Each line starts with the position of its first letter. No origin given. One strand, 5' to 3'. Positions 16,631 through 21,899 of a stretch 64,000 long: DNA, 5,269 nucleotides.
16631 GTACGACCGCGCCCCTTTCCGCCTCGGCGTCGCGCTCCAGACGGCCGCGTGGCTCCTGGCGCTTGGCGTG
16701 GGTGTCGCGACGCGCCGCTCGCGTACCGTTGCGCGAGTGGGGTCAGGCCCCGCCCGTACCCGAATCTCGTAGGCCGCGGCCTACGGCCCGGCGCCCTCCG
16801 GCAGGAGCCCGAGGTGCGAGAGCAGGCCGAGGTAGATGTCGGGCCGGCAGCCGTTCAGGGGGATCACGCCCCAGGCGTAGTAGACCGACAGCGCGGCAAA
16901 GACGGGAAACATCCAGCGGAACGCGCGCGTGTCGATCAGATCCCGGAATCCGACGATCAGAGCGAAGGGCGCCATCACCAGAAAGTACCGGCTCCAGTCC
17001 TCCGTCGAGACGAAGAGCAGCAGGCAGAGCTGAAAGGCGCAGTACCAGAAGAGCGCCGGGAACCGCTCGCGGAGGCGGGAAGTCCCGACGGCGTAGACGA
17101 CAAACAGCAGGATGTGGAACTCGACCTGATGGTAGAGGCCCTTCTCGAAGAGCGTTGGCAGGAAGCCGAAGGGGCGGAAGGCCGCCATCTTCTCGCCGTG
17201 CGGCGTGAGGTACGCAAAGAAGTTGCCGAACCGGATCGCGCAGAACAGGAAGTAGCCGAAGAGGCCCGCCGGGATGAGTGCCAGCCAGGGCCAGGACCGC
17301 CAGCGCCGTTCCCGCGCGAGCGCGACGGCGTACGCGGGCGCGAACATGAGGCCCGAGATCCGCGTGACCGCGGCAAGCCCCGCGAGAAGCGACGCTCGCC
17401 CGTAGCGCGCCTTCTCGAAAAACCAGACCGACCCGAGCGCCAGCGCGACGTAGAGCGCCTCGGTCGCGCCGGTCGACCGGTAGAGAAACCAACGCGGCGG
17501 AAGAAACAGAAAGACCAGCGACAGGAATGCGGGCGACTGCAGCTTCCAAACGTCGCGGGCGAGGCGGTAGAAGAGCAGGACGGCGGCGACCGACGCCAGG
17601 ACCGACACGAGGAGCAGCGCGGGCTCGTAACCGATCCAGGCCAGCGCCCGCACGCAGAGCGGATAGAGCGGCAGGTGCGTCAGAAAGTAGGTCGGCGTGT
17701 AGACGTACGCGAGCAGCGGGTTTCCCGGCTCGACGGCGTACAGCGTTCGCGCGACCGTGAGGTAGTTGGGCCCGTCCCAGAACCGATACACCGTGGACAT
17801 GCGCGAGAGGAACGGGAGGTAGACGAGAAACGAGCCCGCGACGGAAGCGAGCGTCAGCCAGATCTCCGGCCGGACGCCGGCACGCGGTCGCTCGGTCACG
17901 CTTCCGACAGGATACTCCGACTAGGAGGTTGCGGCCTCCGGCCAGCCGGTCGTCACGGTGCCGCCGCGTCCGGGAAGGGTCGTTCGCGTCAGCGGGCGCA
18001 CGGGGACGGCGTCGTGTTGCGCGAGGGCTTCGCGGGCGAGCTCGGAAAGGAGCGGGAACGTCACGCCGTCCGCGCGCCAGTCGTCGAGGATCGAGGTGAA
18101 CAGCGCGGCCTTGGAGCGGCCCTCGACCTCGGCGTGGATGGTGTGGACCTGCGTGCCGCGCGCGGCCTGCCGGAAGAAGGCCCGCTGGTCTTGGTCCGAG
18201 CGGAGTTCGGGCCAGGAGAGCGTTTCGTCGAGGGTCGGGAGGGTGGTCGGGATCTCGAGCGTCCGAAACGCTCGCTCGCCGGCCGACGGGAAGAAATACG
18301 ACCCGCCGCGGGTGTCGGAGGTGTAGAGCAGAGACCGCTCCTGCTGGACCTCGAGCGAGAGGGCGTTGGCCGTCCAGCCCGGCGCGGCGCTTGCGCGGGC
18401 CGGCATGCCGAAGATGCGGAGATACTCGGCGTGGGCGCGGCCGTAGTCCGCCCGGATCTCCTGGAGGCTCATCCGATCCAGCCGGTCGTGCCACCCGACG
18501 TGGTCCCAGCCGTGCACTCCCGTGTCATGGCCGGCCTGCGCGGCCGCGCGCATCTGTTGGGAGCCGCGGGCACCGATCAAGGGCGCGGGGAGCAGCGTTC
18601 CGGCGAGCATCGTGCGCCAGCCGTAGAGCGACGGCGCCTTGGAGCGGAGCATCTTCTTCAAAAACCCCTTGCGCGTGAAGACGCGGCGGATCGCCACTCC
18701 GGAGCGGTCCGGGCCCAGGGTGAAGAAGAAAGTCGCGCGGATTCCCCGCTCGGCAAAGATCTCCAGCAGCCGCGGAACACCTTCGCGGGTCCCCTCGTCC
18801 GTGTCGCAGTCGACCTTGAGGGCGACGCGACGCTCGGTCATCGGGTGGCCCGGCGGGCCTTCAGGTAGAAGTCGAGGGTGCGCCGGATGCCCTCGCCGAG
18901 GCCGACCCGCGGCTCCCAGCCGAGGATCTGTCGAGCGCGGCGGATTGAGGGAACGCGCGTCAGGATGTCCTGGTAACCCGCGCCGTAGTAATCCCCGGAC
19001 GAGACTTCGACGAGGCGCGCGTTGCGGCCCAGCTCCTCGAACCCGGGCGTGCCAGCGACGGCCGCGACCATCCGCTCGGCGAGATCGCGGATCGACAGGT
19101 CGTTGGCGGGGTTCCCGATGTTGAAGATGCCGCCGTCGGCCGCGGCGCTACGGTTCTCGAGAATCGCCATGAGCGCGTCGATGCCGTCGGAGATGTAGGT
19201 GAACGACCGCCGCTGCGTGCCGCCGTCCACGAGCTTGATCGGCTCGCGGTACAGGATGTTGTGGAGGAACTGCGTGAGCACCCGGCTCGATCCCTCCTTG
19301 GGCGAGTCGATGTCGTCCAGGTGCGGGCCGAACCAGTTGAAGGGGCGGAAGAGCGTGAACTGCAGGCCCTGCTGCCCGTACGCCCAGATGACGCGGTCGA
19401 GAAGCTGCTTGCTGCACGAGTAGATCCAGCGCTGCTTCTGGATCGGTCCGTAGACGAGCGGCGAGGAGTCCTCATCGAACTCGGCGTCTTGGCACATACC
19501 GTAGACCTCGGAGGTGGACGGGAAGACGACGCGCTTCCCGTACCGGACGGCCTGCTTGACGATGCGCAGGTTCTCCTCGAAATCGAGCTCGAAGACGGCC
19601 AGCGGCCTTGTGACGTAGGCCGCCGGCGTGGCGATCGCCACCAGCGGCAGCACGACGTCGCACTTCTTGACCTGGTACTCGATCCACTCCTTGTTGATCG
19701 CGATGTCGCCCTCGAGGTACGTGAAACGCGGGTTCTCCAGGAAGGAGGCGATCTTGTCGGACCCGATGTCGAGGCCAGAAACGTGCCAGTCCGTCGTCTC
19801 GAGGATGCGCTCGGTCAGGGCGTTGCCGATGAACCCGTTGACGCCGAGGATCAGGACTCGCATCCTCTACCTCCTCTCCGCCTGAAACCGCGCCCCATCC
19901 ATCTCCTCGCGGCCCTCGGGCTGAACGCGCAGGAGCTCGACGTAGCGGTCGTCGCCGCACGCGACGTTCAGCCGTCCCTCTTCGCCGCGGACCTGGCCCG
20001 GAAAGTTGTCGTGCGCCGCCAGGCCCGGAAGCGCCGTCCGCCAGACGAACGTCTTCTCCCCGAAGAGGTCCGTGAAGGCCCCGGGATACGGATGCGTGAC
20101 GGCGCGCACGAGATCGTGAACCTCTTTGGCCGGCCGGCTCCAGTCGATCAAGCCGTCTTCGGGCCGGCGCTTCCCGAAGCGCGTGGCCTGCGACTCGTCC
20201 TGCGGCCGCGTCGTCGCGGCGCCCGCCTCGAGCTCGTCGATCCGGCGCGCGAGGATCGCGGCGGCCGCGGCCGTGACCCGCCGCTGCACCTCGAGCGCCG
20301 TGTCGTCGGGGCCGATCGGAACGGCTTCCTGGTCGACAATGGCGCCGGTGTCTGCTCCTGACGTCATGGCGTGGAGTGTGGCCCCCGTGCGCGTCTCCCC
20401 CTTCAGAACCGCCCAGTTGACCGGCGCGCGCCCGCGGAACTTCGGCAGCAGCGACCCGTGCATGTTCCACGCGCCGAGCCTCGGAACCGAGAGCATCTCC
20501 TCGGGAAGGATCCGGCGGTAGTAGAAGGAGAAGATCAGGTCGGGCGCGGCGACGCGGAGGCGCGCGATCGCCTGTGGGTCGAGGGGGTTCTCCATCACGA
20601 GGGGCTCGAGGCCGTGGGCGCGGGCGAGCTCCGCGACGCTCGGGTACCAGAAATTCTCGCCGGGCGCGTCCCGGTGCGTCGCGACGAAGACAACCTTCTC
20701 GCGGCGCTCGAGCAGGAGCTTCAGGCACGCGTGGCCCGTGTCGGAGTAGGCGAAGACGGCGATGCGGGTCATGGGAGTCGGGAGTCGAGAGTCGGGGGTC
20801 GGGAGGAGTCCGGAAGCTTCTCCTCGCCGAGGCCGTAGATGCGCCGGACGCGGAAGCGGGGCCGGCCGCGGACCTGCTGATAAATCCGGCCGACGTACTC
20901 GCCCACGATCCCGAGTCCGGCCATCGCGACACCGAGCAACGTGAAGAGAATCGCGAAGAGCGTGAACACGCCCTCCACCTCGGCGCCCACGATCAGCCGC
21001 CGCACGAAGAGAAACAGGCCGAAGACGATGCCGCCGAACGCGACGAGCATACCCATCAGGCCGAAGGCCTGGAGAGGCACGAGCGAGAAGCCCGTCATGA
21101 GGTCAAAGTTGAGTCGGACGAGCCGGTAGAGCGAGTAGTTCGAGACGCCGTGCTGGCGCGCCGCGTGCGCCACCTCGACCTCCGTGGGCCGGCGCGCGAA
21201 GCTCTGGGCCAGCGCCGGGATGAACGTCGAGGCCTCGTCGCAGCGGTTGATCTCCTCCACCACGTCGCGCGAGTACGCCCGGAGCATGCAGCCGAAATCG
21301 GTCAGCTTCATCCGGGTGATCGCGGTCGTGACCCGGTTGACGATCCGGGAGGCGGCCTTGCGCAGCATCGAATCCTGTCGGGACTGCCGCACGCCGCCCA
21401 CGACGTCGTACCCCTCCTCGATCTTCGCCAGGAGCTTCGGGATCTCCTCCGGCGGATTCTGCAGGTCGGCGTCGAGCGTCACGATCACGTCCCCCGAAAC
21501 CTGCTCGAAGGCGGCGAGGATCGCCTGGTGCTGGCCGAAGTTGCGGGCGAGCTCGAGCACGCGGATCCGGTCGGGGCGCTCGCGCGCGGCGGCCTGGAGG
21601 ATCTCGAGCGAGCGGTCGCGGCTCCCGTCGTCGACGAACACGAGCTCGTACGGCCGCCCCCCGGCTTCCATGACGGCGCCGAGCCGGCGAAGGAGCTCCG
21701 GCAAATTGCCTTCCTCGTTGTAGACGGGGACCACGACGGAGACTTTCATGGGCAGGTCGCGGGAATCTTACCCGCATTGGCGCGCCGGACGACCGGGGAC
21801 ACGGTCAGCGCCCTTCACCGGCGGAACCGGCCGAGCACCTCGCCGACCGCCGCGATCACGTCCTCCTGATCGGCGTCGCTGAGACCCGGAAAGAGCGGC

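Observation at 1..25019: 25-kb super-cluster: nine GT-C-type membrane glycosyltransferases of four or five families, three candidate lipid-carrier sugar-donor routes and a Wzm/Wzt exporter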

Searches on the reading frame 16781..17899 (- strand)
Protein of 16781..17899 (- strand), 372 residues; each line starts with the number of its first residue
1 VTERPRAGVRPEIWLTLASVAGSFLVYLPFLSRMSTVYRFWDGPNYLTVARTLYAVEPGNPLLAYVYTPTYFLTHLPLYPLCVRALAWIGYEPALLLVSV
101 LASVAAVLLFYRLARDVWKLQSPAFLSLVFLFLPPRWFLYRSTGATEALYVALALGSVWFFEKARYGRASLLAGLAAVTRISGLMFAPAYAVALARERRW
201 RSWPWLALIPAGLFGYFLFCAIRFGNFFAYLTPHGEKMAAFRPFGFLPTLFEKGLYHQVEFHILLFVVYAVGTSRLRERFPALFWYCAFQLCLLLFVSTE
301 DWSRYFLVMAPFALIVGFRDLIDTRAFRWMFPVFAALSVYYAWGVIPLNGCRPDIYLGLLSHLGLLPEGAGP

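Call 6: search_protein_families(library=pfam, proteins=[window:16781-17899:-], max_evalue=0.1)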
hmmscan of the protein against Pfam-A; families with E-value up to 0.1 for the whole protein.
window:16781-17899:- (372 aa): 1 family
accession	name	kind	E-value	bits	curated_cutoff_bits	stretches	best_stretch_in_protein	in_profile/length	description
PF09594.16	GT87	-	1.6e-05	25.2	25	1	65-218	1-144/237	Glycosyltransferase family 87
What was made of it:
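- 16781..17899 (-): G11: GT87-like GT-C and last gene of the wzm-wzt-arn operon. It sits where arnT sits in the E. coli arn operon. GT87 25.2 bits (cut-off 25) (call 6).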

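Call 8: search_protein_families(library=ncbifam, proteins=[window:16781-17899:-], max_evalue=0.01)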
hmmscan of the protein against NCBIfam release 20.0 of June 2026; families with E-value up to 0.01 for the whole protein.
window:16781-17899:- (372 aa): 1 family
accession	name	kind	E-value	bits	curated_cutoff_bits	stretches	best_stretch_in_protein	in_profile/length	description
NF046093.1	AZOBR_p60025_fam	subfamily_domain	7.9e-12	44.9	150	1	41-208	62-225/232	AZOBR_p60025 family cell surface glycopolymer formation protein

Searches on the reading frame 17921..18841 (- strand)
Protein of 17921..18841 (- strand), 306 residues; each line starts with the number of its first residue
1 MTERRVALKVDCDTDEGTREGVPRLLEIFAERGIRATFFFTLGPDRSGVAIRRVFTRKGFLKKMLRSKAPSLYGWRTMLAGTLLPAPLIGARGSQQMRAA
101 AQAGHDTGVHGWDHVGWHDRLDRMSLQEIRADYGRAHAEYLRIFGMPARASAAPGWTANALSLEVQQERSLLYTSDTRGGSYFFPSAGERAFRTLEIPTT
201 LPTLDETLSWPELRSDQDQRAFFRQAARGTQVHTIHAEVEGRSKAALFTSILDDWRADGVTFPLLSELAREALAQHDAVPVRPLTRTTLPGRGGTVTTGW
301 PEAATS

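Call 6: search_protein_families(library=pfam, proteins=[window:17921-18841:-], max_evalue=0.1)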
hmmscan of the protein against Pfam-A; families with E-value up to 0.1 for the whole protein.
window:17921-18841:- (306 aa): 1 family
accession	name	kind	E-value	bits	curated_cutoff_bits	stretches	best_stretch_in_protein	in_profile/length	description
PF01522.26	Polysacc_deac_1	-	2e-10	41.2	23.1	1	15-167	14-117/124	Polysaccharide deacetylase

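Call 8: search_protein_families(library=ncbifam, proteins=[window:17921-18841:-], max_evalue=0.01)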
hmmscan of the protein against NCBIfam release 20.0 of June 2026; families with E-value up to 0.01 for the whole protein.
window:17921-18841:- (306 aa): 2 families
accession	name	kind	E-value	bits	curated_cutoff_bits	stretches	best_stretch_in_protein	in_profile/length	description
NF011923.2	PRK15394.1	equivalog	2.6e-70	237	382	1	5-296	2-290/294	4-deoxy-4-formamido-L-arabinose-phosphoundecaprenol deformylase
TIGR03006.1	pepcterm_polyde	equivalog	4.3e-05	22.8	276.2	0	89-175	58-143/272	XrtA system polysaccharide deacetylase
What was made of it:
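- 17921..18841 (-): arnD-like lipid-linked sugar deformylase. Polysacc_deac_1 (calls 6, 8).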

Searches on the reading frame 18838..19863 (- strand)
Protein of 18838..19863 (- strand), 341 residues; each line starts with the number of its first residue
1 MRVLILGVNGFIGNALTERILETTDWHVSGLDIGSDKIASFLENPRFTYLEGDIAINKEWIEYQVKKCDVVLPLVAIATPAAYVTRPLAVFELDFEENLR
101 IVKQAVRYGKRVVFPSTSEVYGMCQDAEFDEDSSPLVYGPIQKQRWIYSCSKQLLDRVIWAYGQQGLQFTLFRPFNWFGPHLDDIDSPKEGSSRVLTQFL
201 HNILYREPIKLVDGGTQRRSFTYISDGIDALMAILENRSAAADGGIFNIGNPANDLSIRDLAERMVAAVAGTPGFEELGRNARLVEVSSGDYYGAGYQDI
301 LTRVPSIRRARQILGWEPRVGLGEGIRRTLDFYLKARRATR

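Call 6: search_protein_families(library=pfam, proteins=[window:18838-19863:-], max_evalue=0.1)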
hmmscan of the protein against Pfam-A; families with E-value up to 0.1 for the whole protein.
window:18838-19863:- (341 aa): 7 families
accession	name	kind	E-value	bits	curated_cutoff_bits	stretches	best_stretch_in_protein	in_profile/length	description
PF01370.27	Epimerase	-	5.7e-47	160.6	20.9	1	3-250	1-240/240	NAD dependent epimerase/dehydratase family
PF16363.11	GDP_Man_Dehyd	-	1.7e-23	84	27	1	4-329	1-332/332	GDP-mannose 4,6 dehydratase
PF01073.25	3Beta_HSD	-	0.00051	19.6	22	1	4-131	1-131/280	3-beta hydroxysteroid dehydrogenase/isomerase family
PF04321.23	RmlD_sub_bind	-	0.00088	18.9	27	1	1-169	1-159/287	RmlD substrate binding domain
PF13460.12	NAD_binding_10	-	0.001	19.4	27.2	1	7-122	1-103/184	NAD(P)H-binding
PF07993.18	NAD_binding_4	-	0.022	14.3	20.1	0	136-191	165-214/258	Male sterility protein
PF03435.24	Sacchrp_dh_NADP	-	0.045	14.5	25.1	1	3-74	1-75/129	Saccharopine dehydrogenase NADP binding domain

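Call 8: search_protein_families(library=ncbifam, proteins=[window:18838-19863:-], max_evalue=0.01)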
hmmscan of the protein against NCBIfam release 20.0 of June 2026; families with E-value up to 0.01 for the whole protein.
window:18838-19863:- (341 aa): 16 families
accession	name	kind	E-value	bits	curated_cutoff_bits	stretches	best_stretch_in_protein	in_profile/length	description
NF008872.0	PRK11908.1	equivalog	4.1e-170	565.4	294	1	2-336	3-338/349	bifunctional UDP-4-keto-pentose/UDP-xylose synthase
NF005998.1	PRK08125.1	equivalog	1.1e-150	503.2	777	1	2-333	317-649/649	bifunctional UDP-4-amino-4-deoxy-L-arabinose formyltransferase/UDP-glucuronic acid oxidase ArnA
TIGR04180.1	EDH_00030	hypoth_equivalog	1.6e-18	66.8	475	1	3-267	1-254/297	NAD-dependent 4,6-dehydratase LegB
TIGR01181.1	dTDP_gluc_dehyt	equivalog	2.5e-18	66.2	365.1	1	3-338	2-316/321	dTDP-glucose 4,6-dehydratase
TIGR02197.1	heptose_epim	equivalog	8.7e-17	61.2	274.6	1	3-270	1-261/316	ADP-glyceromanno-heptose 6-epimerase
TIGR01179.1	galE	equivalog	5.3e-13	48.5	262.3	1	2-272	1-277/332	UDP-glucose 4-epimerase GalE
NF047922.1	GDPFucSynFcl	equivalog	5.3e-08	32.7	500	1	110-337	98-305/308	GDP-L-fucose synthase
NF011728.1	PRK15181.1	equivalog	1.7e-07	30.6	760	1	2-335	17-339/348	Vi polysaccharide biosynthesis UDP-N-acetylglucosaminuronic acid C-4 epimerase TviC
NF047837.1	UDPAcbARedWbcJ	equivalog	9.4e-07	28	500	1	123-266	76-212/372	UDP-2-acetamido-2,6-beta-L-arabino-hexul-4-ose reductase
TIGR03466.1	HpnA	hypoth_equivalog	3.5e-06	26.1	367.65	1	1-181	1-174/327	hopanoid-associated sugar epimerase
NF007582.0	PRK10217.1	equivalog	7.6e-06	25.2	698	1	2-335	3-333/355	dTDP-glucose 4,6-dehydratase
NF041015.1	UDPsulfquin_syn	equivalog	8.3e-06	25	575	0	1-32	1-31/384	UDP-sulfoquinovose synthase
NF042423.1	oxyalk_red_Shew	equivalog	8.4e-06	25.1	580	1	2-181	10-178/331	2-alkyl-3-oxoalkanoate reductase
NF042422.1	oxyalk_red_OleD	equivalog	1.5e-05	24.6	580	1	1-270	1-251/329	2-alkyl-3-oxoalkanoate reductase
NF007490.0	PRK10084.1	subfamily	1.6e-05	24.1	649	1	1-251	1-260/361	dTDP-glucose 4,6-dehydratase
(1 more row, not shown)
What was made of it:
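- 18838..19863 (-): arnA C-terminal-domain homologue (stand-alone): UDP-GlcA oxidative decarboxylase / UDP-4-keto-pentose synthase. NF008872, 565 bits against a cut-off of 294 (call 8).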

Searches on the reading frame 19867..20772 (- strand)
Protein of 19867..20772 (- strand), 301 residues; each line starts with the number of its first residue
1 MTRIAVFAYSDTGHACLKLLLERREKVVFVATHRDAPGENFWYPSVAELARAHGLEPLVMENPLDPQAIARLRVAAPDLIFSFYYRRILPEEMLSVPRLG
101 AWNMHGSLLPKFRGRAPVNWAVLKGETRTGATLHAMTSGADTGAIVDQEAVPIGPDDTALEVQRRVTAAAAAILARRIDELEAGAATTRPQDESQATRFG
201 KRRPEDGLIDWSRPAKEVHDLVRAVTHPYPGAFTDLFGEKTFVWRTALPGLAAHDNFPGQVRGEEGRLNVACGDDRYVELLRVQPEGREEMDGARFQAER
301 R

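Call 6: search_protein_families(library=pfam, proteins=[window:19867-20772:-], max_evalue=0.1)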
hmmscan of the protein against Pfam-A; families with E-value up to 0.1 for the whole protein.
window:19867-20772:- (301 aa): 3 families
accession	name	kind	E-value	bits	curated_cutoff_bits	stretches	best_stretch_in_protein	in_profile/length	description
PF00551.24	Formyl_trans_N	-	7.2e-29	101.2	26.1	1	54-177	60-180/181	Formyl transferase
PF02911.23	Formyl_trans_C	-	1.5e-21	76.8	21.1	1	203-297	3-96/100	Formyl transferase, C-terminal domain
PF09720.15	Unstab_antitox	-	0.018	15.5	23.3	1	163-193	23-53/54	Putative addiction module component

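Call 8: search_protein_families(library=ncbifam, proteins=[window:19867-20772:-], max_evalue=0.01)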
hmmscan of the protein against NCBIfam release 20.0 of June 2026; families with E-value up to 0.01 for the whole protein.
window:19867-20772:- (301 aa): 7 families
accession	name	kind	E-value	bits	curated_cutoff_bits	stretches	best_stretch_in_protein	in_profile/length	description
NF005414.0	PRK06988.1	equivalog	3.8e-108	361.1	316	1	2-288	3-290/311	formyltransferase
NF005998.1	PRK08125.1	equivalog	2.2e-81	274.2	777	1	4-295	3-291/649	bifunctional UDP-4-amino-4-deoxy-L-arabinose formyltransferase/UDP-glucuronic acid oxidase ArnA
TIGR00460.1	fmt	equivalog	1.9e-47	161.9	201.5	1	3-297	2-301/315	methionyl-tRNA formyltransferase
TIGR00639.1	PurN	equivalog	3.9e-18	65.7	150.1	1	64-181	67-184/192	phosphoribosylglycinamide formyltransferase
NF004684.0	PRK06027.1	subfamily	4.9e-11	42.8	223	1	70-178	159-267/286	formyltetrahydrofolate deformylase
NF005755.0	PRK07579.1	equivalog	5.9e-10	39.4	238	1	76-243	65-233/245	dTDP-4-amino-4,6-dideoxyglucose formyltransferase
TIGR00655.1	PurU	equivalog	2.7e-09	37.1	285.95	1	69-178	153-262/280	formyltetrahydrofolate deformylase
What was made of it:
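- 19867..20772 (-): arnA N-terminal-domain homologue (stand-alone): formyltransferase. Formyl_trans_N and Formyl_trans_C (calls 6, 8).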

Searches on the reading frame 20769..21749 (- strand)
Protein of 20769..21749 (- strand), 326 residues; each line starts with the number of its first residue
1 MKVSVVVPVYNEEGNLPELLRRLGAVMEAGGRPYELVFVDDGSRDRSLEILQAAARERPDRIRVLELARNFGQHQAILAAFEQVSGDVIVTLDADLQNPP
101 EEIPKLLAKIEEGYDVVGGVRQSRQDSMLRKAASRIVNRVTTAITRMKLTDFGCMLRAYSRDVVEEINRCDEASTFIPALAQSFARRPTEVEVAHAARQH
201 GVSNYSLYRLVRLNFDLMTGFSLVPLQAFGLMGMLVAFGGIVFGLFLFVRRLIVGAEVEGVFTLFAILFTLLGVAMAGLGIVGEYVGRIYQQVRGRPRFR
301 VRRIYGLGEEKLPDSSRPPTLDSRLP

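Call 6: search_protein_families(library=pfam, proteins=[window:20769-21749:-], max_evalue=0.1)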
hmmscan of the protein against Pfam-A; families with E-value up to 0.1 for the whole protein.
window:20769-21749:- (326 aa): 6 families
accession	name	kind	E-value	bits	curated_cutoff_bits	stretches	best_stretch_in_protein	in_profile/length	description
PF00535.33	Glycos_transf_2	-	6.7e-36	124.2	23.3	1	4-167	1-167/168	Glycosyl transferase family 2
PF13641.12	Glyco_tranf_2_3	-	2.2e-13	51.2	27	1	3-158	3-151/230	Glycosyltransferase like family 2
PF13506.12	Glyco_transf_21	-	0.0031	17.4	21.7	1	76-155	21-102/174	Glycosyl transferase family 21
PF10111.15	Glyco_tranf_2_2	-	0.0041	17.1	27.3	1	4-107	1-103/276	Glycosyltransferase like family 2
PF25258.1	DUF7859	-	0.0043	17.4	27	1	231-255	15-39/49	Family of unknown function (DUF7859)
PF05225.22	HTH_psq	-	0.078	13.1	20.4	0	193-218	19-44/45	helix-turn-helix, Psq domain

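Call 8: search_protein_families(library=ncbifam, proteins=[window:20769-21749:-], max_evalue=0.01)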
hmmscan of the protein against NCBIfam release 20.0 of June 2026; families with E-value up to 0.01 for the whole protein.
window:20769-21749:- (326 aa): 21 families
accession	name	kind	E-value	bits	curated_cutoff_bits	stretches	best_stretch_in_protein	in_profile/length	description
NF007986.1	PRK10714.1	equivalog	9e-114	379.7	529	1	2-304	7-311/316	undecaprenyl-phosphate 4-deoxy-4-formamido-L-arabinose transferase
NF047588.1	GlcsyltransPgfSStrep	equivalog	2.3e-53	181.4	500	1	1-301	1-302/308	glycosyltransferase PgfS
NF041391.1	DPhHxTase_Halo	equivalog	1.1e-15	57.2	375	1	9-173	3-159/213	dolichyl-phosphate hexose transferase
TIGR04182.1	glyco_TIGR04182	equivalog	2.7e-15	56.5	325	1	2-289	1-285/293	S-layer glycoprotein N-glycosyltransferase AglJ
TIGR03937.1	PgaC_IcaA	equivalog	5.8e-13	48.6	422.3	1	2-96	46-136/407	poly-beta-1,6-N-acetyl-D-glucosamine synthase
NF041875.1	EPS_EpsD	equivalog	8e-12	45.2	370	1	3-117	1-111/325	exopolysaccharide biosynthesis glycosyltransferase EpsD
TIGR04283.1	glyco_like_mftF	equivalog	6e-11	42.3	182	1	3-151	1-138/221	TIGR04283 family arsenosugar biosynthesis glycosyltransferase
TIGR04242.1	nodulat_NodC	equivalog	8e-11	41.5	550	1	2-113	49-159/395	chitooligosaccharide synthase NodC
NF058614.1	PPMAGASynPpgS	equivalog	1e-10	41.5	370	1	3-169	2-167/226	polyprenyl-phospho-N-acetylgalactosaminyl synthase PpgS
NF010496.0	PRK13915.1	equivalog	3.7e-10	39.4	262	1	2-107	32-139/307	glucosyl-3-phosphoglycerate synthase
NF007482.0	PRK10073.1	equivalog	4.6e-09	35.7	423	1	2-108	7-108/334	glycosyltransferase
NF047683.1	TeichurnBiosyTuaG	equivalog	2.3e-08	34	400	1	2-108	7-109/252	teichuronic acid biosynthesis protein TuaG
TIGR03965.1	mycofact_glyco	equivalog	4.3e-08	32.5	280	1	2-112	75-181/467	mycofactocin biosynthesis glycosyltransferase MftF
NF053739.1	GlytfEpsEBac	equivalog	8.2e-08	31.6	450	1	2-119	2-118/265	glycosyltransferase EpsE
NF038302.1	EPS_HpsE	equivalog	4.4e-06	25.9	300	1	2-95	2-96/307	hormogonium polysaccharide biosynthesis glycosyltransferase HpsE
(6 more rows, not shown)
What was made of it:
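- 20769..21749 (-): arnC-like polyprenyl-phosphate 4-formamido-arabinose transferase (GT2 with two C-terminal TM helices). NF007986 E 9e-114, 380 bits, below its cut-off of 529 (call 8).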
